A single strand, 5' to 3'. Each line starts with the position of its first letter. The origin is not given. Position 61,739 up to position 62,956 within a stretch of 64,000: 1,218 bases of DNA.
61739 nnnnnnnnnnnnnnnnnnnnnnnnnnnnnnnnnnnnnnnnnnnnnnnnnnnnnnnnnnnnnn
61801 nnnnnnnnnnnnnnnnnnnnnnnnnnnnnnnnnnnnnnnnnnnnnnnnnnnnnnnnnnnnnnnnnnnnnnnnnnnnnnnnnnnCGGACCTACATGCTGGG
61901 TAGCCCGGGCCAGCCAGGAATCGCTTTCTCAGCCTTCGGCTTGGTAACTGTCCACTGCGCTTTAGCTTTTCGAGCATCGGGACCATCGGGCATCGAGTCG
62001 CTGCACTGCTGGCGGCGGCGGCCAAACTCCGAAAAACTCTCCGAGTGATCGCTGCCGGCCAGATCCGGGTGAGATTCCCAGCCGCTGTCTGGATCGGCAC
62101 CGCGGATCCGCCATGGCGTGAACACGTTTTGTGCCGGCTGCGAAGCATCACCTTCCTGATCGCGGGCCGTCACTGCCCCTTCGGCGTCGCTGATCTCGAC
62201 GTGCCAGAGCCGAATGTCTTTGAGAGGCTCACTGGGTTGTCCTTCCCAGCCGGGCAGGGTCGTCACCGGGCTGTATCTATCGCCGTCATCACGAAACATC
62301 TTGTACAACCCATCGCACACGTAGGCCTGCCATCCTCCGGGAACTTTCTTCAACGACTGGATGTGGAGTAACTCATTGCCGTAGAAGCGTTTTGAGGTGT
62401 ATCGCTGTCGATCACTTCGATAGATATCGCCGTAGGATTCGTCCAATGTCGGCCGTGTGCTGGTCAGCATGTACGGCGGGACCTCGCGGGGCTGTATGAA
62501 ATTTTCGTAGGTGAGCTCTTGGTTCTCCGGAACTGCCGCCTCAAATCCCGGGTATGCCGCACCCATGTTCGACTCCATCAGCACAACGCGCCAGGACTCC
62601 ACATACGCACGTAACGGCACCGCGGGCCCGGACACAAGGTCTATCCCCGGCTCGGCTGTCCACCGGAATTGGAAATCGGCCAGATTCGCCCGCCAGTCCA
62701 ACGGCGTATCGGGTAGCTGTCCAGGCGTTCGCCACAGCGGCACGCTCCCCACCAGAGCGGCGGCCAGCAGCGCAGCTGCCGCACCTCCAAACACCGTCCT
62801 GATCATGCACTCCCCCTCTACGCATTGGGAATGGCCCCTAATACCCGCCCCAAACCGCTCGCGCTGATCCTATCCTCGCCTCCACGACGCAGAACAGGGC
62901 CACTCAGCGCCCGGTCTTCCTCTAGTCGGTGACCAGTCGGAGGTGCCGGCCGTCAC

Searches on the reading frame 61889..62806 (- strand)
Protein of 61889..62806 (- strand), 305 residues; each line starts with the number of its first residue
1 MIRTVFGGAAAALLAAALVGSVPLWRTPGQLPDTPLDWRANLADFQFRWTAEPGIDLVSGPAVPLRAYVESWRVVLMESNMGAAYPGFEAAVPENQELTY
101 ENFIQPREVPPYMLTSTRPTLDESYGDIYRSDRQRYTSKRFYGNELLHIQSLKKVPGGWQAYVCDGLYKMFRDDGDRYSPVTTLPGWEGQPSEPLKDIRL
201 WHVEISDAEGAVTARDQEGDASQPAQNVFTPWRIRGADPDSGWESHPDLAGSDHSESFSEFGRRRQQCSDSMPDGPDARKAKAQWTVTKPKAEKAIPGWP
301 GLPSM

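Call 30: search_protein_families(library=phrogs, proteins=[window:61889-62806:-], max_evalue=0.001)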
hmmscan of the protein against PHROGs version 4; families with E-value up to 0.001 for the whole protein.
window:61889-62806:- (305 aa): 0 families

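Call 46: find_encoding_contigs(protein=window:61889-62806:-, flank=10000, max_places=3)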
Protein window:61889-62806:- (305 aa): 24 contigs read that carry it; 3 places shown.
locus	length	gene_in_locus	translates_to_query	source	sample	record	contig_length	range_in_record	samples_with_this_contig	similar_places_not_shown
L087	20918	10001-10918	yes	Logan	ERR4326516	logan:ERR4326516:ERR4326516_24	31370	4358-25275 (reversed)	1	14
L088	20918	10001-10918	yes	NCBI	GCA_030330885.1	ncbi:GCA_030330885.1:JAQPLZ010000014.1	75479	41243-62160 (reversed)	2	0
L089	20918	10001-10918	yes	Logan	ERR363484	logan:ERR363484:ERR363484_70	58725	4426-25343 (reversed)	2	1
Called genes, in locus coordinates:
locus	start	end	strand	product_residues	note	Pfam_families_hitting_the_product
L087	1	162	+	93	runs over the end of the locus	-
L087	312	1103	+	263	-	-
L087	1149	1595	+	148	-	PF01661:Macro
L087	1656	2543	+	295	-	PF00156:Pribosyltran (weak)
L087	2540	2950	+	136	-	PF02026:RyR (weak)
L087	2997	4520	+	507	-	PF18127:NAMPT_N, PF04095:NAPRTase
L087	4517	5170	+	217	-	PF00293:NUDIX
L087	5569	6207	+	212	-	-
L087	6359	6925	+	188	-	-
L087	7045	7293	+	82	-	-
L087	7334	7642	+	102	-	-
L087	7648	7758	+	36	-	-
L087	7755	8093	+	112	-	-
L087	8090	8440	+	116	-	-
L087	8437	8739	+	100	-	-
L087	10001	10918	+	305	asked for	-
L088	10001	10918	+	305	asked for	-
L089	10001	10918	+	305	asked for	-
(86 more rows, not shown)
